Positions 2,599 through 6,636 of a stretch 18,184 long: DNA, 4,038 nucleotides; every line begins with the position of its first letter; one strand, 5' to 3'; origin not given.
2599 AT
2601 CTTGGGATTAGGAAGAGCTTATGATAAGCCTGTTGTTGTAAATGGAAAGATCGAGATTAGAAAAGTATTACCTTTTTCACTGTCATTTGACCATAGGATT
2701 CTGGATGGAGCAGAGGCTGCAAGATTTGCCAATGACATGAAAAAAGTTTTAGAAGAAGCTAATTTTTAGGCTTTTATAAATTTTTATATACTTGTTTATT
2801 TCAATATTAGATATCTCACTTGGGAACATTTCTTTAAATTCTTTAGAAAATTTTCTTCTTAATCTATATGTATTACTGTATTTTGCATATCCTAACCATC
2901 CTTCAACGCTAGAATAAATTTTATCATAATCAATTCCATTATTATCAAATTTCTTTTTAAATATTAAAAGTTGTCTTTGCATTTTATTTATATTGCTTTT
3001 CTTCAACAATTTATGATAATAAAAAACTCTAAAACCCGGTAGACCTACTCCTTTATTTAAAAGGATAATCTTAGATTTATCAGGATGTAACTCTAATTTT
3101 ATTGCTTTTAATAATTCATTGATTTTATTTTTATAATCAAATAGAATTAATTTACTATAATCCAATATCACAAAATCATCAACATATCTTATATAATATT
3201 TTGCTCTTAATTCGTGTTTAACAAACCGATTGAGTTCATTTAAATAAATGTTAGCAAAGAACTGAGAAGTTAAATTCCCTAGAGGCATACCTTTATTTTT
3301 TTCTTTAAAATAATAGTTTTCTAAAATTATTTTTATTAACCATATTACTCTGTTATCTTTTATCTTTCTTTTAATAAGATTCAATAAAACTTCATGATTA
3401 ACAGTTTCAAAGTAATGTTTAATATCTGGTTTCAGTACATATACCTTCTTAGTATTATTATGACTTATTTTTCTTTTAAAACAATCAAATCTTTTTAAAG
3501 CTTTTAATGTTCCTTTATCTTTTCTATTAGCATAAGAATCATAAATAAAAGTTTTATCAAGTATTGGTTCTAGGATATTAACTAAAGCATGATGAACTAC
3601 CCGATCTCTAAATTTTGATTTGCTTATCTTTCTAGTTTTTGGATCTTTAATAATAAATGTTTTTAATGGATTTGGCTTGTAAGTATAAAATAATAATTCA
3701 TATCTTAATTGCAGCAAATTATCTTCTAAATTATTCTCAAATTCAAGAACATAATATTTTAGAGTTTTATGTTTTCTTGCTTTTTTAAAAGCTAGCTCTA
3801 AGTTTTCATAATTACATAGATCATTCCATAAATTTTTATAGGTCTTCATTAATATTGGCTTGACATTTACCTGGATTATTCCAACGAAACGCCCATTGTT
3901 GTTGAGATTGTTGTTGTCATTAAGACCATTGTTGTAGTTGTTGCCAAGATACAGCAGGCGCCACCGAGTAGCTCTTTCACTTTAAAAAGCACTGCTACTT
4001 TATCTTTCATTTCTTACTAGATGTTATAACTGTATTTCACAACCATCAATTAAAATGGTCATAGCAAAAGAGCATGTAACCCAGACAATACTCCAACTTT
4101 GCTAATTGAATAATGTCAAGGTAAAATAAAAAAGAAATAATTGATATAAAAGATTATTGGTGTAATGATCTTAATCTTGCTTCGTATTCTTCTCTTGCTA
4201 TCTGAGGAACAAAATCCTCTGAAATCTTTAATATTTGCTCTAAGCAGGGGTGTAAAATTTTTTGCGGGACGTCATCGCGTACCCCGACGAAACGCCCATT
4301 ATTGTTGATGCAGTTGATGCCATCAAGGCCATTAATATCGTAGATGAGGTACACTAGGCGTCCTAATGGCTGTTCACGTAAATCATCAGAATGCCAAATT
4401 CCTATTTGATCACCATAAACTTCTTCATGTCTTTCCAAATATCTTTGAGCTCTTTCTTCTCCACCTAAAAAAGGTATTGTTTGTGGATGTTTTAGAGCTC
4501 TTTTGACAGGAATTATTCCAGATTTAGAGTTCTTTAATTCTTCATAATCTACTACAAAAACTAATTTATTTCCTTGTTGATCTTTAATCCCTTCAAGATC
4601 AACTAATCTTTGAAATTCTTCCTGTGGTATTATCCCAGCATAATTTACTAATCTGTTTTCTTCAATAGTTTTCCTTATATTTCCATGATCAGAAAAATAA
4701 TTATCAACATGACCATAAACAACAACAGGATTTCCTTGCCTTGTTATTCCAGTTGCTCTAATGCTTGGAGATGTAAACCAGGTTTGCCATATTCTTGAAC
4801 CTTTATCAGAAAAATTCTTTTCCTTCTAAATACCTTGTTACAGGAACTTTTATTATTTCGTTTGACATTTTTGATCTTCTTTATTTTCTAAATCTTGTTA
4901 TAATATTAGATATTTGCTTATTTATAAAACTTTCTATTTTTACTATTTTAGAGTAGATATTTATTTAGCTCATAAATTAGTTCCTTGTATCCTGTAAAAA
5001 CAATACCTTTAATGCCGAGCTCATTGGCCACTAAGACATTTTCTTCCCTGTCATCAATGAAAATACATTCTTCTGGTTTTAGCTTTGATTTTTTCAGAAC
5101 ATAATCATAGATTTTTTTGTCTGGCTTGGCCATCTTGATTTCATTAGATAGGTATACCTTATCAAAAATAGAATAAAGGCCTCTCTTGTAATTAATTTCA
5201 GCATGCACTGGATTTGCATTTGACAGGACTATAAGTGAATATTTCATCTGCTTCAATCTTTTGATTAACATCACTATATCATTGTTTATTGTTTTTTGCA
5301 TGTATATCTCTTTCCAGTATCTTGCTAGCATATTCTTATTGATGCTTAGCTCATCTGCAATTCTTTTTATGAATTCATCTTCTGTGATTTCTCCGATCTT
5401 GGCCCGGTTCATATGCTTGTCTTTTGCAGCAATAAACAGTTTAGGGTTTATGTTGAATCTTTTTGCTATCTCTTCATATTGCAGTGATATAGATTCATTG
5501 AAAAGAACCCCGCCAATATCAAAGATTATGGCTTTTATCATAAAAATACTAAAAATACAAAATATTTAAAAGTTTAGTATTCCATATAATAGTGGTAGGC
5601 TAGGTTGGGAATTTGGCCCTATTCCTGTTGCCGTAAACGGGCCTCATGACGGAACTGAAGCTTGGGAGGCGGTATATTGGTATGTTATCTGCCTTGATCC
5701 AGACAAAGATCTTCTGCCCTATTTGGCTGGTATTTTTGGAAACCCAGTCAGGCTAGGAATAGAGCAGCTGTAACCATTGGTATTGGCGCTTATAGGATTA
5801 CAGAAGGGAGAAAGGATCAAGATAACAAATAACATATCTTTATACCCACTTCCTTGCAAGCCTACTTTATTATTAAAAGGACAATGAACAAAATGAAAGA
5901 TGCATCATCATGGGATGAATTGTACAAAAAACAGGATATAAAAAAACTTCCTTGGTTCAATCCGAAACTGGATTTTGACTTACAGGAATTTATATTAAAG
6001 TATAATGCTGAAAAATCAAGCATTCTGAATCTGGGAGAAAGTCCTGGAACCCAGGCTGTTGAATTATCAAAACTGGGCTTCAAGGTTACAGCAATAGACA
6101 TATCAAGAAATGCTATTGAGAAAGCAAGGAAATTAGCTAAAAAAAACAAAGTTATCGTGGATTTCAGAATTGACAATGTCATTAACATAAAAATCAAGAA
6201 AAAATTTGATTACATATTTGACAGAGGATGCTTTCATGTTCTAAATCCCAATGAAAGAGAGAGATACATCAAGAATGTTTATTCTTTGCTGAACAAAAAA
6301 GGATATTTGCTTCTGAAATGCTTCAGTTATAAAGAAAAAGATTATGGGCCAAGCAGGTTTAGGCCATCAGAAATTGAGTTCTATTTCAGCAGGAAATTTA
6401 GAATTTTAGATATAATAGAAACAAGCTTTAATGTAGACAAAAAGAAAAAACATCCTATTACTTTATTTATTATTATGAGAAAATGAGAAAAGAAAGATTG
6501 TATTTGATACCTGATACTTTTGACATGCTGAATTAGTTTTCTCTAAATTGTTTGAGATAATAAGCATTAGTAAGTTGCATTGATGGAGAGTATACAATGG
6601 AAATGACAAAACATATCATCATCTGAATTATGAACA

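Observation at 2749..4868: Diversity-generating retroelement cassette (target-TR-RT) in an archaeal context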

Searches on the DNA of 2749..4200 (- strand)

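Call 62: search_rna_families(source=window, start=3800, end=4200, threshold=evalue, max_evalue=0.01, show_alignments=1)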
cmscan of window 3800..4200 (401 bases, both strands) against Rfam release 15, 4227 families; matches with E-value up to 0.01: 1.
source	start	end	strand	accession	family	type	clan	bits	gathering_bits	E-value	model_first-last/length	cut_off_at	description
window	3963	4121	-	RF03019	RT-16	Gene; sRNA;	-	87.7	50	1.2e-14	1-158/158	no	RT-16 RNA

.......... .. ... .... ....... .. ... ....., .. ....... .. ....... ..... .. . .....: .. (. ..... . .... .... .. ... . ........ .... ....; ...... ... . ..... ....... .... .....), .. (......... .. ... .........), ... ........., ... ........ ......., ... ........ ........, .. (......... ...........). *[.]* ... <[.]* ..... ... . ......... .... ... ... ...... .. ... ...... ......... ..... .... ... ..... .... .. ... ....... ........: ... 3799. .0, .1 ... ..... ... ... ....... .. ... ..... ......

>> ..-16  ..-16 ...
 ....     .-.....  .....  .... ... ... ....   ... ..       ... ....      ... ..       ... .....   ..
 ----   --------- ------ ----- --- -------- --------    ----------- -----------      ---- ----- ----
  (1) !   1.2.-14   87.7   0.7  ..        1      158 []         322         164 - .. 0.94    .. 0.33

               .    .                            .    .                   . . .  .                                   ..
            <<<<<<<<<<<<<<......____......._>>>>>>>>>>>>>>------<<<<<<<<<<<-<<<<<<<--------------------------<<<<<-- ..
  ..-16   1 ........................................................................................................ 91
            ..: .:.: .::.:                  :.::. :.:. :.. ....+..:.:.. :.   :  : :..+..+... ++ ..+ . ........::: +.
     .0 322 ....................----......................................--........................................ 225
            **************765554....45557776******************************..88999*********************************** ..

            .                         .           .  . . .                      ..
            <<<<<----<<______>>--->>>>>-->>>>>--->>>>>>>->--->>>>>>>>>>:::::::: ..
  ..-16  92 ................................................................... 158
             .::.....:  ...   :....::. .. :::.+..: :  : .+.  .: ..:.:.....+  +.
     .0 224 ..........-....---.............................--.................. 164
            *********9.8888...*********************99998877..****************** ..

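Call 66: search_rna_families(sources=[L002, L004, L009, L006, L016, L019, L021, L022, L024, L035, L041, L042, L052, L055, L058, L060, L037, L045, L047, L040], threshold=gathering)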
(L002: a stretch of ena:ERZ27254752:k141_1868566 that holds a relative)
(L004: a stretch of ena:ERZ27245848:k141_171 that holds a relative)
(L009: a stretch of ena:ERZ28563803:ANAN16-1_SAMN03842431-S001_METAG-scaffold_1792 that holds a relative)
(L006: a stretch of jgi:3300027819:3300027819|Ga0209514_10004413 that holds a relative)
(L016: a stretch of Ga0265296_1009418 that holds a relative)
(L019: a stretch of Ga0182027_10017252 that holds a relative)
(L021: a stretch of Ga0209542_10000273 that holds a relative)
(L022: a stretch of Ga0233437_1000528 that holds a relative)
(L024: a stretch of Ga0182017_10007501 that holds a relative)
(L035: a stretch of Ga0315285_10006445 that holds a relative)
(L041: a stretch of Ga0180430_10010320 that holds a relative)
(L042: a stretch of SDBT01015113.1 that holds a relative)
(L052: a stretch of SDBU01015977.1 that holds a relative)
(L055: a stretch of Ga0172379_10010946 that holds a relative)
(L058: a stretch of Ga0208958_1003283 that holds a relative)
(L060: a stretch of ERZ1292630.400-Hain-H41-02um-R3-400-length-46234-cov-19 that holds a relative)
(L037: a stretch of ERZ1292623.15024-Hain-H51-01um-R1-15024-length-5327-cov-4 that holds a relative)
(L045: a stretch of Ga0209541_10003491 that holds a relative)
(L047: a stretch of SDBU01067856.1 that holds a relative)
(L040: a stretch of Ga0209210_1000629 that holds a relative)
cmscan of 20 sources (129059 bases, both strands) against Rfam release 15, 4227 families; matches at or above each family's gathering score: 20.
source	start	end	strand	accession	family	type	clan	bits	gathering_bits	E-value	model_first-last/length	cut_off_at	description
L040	2242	2386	+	RF03019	RT-16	Gene; sRNA;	-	103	50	2.8e-15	1-158/158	no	RT-16 RNA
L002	5870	6047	+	RF03019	RT-16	Gene; sRNA;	-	101.3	50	6.2e-15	1-158/158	no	RT-16 RNA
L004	5800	5958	+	RF03019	RT-16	Gene; sRNA;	-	87.2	50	5e-12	1-158/158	no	RT-16 RNA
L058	2202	2389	+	RF03019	RT-16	Gene; sRNA;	-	87.2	50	5e-12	1-158/158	no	RT-16 RNA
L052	417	544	+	RF03019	RT-16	Gene; sRNA;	-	85.9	50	9.1e-12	1-158/158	no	RT-16 RNA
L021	2216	2377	+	RF03019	RT-16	Gene; sRNA;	-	77.5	50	5.1e-10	1-158/158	no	RT-16 RNA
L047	1597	1723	+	RF03019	RT-16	Gene; sRNA;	-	77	50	6.2e-10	1-158/158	no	RT-16 RNA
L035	2224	2375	+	RF03019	RT-16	Gene; sRNA;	-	75.9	50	1.1e-09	1-158/158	no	RT-16 RNA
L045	2212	2366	+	RF03019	RT-16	Gene; sRNA;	-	74.8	50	1.8e-09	1-158/158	no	RT-16 RNA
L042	385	511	+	RF03019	RT-16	Gene; sRNA;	-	74.2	50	2.4e-09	1-158/158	no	RT-16 RNA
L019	2223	2371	+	RF03019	RT-16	Gene; sRNA;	-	71.3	50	9.3e-09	1-158/158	no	RT-16 RNA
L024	2041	2249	+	RF03019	RT-16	Gene; sRNA;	-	68.5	50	3.5e-08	1-158/158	no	RT-16 RNA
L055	1116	1284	+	RF03019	RT-16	Gene; sRNA;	-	66.4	50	9.6e-08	1-158/158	no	RT-16 RNA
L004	2419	2491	-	RF00005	tRNA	Gene; tRNA;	CL00001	63.9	29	2.9e-11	1-71/71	no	tRNA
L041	2181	2367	+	RF03019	RT-16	Gene; sRNA;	-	61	50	1.3e-06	1-158/158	no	RT-16 RNA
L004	659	729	+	RF00005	tRNA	Gene; tRNA;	CL00001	59.8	29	4.1e-10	1-71/71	no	tRNA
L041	4738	4848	-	RF00005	tRNA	Gene; tRNA;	CL00001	59.6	29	4.5e-10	1-71/71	no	tRNA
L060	2170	2375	+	RF03019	RT-16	Gene; sRNA;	-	59.3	50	2.8e-06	1-158/158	no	RT-16 RNA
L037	3358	3533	-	RF03019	RT-16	Gene; sRNA;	-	56.9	50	8.7e-06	1-158/158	no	RT-16 RNA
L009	8921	9006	-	RF00005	tRNA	Gene; tRNA;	CL00001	53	29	3e-08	1-71/71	no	tRNA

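Call 76: search_rna_families(sources=[L011, L012, L014, L017, L020, L025, L027, L028, L029, L031, L032, L033, L036, L038, L044, L046, L049, L050, L053, L054], threshold=gathering)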
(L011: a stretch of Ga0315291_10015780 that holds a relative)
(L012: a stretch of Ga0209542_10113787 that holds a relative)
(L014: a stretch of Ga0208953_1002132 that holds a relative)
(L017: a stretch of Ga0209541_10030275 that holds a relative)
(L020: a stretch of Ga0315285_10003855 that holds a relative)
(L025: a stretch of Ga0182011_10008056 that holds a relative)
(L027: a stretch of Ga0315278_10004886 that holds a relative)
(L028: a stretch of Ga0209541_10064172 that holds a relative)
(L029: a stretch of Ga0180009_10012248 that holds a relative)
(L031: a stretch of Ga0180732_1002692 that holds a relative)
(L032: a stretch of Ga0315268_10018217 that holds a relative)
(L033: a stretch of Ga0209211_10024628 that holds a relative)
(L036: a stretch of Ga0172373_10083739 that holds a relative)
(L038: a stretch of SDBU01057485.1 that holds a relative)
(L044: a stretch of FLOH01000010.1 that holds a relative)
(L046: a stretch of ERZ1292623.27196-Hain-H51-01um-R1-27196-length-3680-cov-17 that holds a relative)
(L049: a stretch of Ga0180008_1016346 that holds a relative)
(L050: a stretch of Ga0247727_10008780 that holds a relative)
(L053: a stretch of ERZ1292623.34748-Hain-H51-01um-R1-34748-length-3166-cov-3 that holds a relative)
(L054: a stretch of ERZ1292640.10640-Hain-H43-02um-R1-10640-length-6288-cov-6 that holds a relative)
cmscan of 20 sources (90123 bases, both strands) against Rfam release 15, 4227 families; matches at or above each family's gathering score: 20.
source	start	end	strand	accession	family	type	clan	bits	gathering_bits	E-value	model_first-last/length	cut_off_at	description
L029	2039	2177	+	RF03019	RT-16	Gene; sRNA;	-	99.6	50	9.7e-15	1-158/158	no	RT-16 RNA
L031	2241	2379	+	RF03019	RT-16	Gene; sRNA;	-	99.6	50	9.7e-15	1-158/158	no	RT-16 RNA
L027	2181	2346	+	RF03019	RT-16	Gene; sRNA;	-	95.3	50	7.4e-14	1-158/158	no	RT-16 RNA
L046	2181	2378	+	RF03019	RT-16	Gene; sRNA;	-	86.2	50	5.7e-12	1-158/158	no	RT-16 RNA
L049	1470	1653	+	RF03019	RT-16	Gene; sRNA;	-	86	50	6.2e-12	1-158/158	no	RT-16 RNA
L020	2223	2381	+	RF03019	RT-16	Gene; sRNA;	-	85.8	50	6.9e-12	1-158/158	no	RT-16 RNA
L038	1669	1806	+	RF03019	RT-16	Gene; sRNA;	-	85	50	1e-11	1-158/158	no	RT-16 RNA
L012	310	467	+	RF03019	RT-16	Gene; sRNA;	-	82.9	50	2.7e-11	1-158/158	no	RT-16 RNA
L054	2073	2281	+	RF03019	RT-16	Gene; sRNA;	-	81.5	50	5.3e-11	1-158/158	no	RT-16 RNA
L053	1169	1340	+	RF03019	RT-16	Gene; sRNA;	-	80.1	50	1e-10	1-158/158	no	RT-16 RNA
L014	227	377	+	RF03019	RT-16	Gene; sRNA;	-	77.3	50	3.9e-10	1-158/158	no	RT-16 RNA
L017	1570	1711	+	RF03019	RT-16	Gene; sRNA;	-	76.1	50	6.9e-10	1-158/158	no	RT-16 RNA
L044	2128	2327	+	RF03019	RT-16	Gene; sRNA;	-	75.2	50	1.1e-09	1-158/158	no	RT-16 RNA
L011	881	1040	+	RF03019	RT-16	Gene; sRNA;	-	73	50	2.9e-09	1-158/158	no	RT-16 RNA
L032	659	812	+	RF03019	RT-16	Gene; sRNA;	-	70.6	50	9.5e-09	1-158/158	no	RT-16 RNA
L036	969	1115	+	RF03019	RT-16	Gene; sRNA;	-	69.9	50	1.3e-08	1-158/158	no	RT-16 RNA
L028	1841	1986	+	RF03019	RT-16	Gene; sRNA;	-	69.3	50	1.7e-08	1-158/158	no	RT-16 RNA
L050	2224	2387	+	RF03019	RT-16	Gene; sRNA;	-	69.1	50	1.9e-08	1-158/158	no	RT-16 RNA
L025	2187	2395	+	RF03019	RT-16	Gene; sRNA;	-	68.5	50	2.5e-08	1-158/158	no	RT-16 RNA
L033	771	933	+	RF03019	RT-16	Gene; sRNA;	-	62.3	50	4.8e-07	1-158/158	no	RT-16 RNA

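Call 77: search_rna_families(sources=[L057, L061, L062, L063, L064, L066, L067, L069, L070, L072, L076, L078, L079, L082, L083, L084, L087, L088, L089, L090], threshold=gathering)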
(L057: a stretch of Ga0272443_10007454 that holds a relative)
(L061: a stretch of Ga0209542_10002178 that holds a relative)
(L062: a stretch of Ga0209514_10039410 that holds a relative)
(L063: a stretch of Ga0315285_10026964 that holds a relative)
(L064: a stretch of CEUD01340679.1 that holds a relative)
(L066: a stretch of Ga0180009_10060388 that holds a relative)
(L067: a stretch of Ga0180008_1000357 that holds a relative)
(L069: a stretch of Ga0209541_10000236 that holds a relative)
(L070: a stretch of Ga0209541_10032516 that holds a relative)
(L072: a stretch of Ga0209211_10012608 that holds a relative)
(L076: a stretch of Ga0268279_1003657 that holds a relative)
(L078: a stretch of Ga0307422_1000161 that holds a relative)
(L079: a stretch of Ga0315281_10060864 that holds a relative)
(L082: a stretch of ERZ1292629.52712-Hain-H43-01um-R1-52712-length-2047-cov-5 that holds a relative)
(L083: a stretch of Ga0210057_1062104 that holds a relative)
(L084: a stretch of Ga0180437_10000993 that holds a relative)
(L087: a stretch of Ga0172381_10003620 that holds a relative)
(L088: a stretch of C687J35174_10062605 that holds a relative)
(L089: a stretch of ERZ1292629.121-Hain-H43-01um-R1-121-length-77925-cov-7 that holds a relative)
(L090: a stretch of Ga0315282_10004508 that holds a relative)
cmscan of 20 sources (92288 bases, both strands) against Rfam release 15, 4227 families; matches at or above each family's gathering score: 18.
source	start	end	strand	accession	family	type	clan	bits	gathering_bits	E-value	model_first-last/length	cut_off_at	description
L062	2239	2394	+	RF03019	RT-16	Gene; sRNA;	-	98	50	2.1e-14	1-158/158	no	RT-16 RNA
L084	2197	2393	+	RF03019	RT-16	Gene; sRNA;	-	93.1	50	2.2e-13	1-158/158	no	RT-16 RNA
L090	2184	2362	+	RF03019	RT-16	Gene; sRNA;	-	91.4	50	4.9e-13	1-158/158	no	RT-16 RNA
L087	2232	2396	+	RF03019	RT-16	Gene; sRNA;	-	90.8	50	6.5e-13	1-158/158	no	RT-16 RNA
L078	2211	2385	+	RF03019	RT-16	Gene; sRNA;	-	90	50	9.8e-13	1-158/158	no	RT-16 RNA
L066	612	790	+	RF03019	RT-16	Gene; sRNA;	-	87.7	50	2.9e-12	1-158/158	no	RT-16 RNA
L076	2184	2385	+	RF03019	RT-16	Gene; sRNA;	-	87.2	50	3.6e-12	1-158/158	no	RT-16 RNA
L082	572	772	+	RF03019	RT-16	Gene; sRNA;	-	85.5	50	8e-12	1-158/158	no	RT-16 RNA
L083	1037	1167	+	RF03019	RT-16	Gene; sRNA;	-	85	50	1e-11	1-158/158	no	RT-16 RNA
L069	2220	2359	+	RF03019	RT-16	Gene; sRNA;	-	84.3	50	1.4e-11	1-158/158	no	RT-16 RNA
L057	2215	2371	+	RF03019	RT-16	Gene; sRNA;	-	82.3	50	3.6e-11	1-158/158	no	RT-16 RNA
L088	1370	1537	+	RF03019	RT-16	Gene; sRNA;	-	81.4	50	5.6e-11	1-158/158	no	RT-16 RNA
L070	1293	1478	+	RF03019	RT-16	Gene; sRNA;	-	81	50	6.9e-11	1-158/158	no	RT-16 RNA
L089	312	487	+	RF03019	RT-16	Gene; sRNA;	-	76.3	50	6.3e-10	1-158/158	no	RT-16 RNA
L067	2258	2396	+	RF03019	RT-16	Gene; sRNA;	-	71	50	7.9e-09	1-158/158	no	RT-16 RNA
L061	2162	2369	+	RF03019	RT-16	Gene; sRNA;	-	69.3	50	1.7e-08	1-158/158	no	RT-16 RNA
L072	2194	2392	+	RF03019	RT-16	Gene; sRNA;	-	60.9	50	9.6e-07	1-158/158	no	RT-16 RNA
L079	2214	2383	+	RF03019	RT-16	Gene; sRNA;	-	60.8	50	9.9e-07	1-158/158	no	RT-16 RNA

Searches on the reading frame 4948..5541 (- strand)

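Call 11: search_protein_families(library=pfam, proteins=[window:4948-5541:-], max_evalue=0.01)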
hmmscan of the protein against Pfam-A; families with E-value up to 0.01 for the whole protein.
window:4948-5541:- (197 aa): 5 families
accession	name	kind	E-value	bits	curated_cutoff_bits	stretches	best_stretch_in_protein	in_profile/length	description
PF00702.32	Hydrolase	-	1.5e-19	71.6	26.4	1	2-176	1-191/191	haloacid dehalogenase-like hydrolase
PF13419.12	HAD_2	-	6.1e-17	62.7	23.8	1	5-180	1-176/178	Haloacid dehalogenase-like hydrolase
PF13242.12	Hydrolase_like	-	4e-05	23.9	22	1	138-181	3-47/75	HAD-hyrolase-like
PF24313.1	Paratox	-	0.0004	20.5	27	1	127-163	12-49/59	Paratox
PF11019.14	DUF2608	-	0.0017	18.4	22.6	1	144-184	166-207/244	Protein of unknown function (DUF2608)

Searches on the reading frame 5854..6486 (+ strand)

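Call 11: search_protein_families(library=pfam, proteins=[window:5854-6486:+], max_evalue=0.01)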
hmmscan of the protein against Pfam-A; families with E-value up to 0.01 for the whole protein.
window:5854-6486:+ (210 aa): 11 families
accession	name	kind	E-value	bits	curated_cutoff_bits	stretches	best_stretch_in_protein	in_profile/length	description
PF13649.12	Methyltransf_25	-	5.9e-15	56.2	27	1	57-150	1-97/97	Methyltransferase domain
PF05724.17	TPMT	-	1.7e-13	51.2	26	1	17-200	3-203/218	Thiopurine S-methyltransferase (TPMT)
PF08241.18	Methyltransf_11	-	5.6e-12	46.6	21.2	1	58-153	1-94/95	Methyltransferase domain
PF13847.12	Methyltransf_31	-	7e-12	45.7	27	1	56-158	6-113/145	Methyltransferase domain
PF08242.18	Methyltransf_12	-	2.8e-09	38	30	1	65-152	8-98/98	Methyltransferase domain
PF03848.20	TehB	-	5.4e-09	36.2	20.4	1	55-154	32-132/193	Tellurite resistance protein TehB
PF13489.12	Methyltransf_23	-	8.9e-09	35.7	27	1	43-157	12-119/164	Methyltransferase domain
PF01739.24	CheR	-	1.9e-07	31.2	27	1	96-154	114-173/195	CheR methyltransferase, SAM binding domain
PF02353.26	CMAS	-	1.9e-05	24.6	27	1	57-163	66-173/273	Mycolic acid cyclopropane synthetase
PF05401.17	NodS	-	2.9e-05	24.5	24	1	51-153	41-143/201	Nodulation protein S (NodS)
PF05175.20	MTS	-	3.1e-05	24.1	23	1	53-154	31-138/170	Methyltransferase small domain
